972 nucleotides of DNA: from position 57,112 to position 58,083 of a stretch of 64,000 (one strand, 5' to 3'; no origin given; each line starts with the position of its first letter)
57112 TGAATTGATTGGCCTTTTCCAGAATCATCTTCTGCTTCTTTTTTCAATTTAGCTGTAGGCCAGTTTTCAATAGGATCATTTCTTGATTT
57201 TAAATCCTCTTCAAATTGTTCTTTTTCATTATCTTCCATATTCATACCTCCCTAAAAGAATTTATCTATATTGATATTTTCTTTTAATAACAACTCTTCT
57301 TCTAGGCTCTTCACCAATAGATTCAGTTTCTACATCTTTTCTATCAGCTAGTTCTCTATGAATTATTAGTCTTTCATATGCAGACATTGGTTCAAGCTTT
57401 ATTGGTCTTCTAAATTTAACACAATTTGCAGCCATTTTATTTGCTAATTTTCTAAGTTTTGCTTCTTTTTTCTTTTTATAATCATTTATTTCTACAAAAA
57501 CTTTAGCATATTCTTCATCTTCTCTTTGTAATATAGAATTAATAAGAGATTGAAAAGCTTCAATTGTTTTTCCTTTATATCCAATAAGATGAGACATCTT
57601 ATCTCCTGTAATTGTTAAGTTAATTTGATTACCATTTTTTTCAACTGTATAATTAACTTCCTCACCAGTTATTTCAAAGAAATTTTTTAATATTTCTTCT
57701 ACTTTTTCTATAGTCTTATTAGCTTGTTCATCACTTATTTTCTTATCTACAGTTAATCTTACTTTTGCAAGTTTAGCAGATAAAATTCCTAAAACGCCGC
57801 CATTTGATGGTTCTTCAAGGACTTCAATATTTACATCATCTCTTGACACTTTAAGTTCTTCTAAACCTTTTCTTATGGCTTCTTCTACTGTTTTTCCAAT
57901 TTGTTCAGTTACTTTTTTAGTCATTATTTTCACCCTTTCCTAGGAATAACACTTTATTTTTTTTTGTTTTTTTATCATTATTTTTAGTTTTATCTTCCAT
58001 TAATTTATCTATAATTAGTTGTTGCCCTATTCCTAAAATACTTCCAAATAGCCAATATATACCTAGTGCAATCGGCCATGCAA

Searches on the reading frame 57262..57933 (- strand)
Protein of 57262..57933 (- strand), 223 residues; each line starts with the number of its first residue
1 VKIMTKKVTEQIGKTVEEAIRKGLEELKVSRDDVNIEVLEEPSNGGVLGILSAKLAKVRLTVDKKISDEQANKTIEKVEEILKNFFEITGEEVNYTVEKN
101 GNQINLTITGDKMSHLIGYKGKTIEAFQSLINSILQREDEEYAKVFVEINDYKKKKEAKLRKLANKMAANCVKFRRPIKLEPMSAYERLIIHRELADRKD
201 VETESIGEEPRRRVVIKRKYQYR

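Call 42: search_protein_families(library=pfam, proteins=[window:57262-57933:-], max_evalue=0.01)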
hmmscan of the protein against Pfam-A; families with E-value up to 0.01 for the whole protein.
window:57262-57933:- (223 aa): 3 families
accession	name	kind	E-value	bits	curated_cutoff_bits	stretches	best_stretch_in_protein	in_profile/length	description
PF01424.28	R3H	-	7.3e-19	68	26.8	1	159-218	2-60/60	R3H domain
PF14804.11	Jag_N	-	5.9e-18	65.5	25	1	13-62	3-50/50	Jag N-terminus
PF13083.13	KH_KhpA-B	-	3.4e-13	49.7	32.1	1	76-142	2-69/73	KhpA/KhpB, KH domain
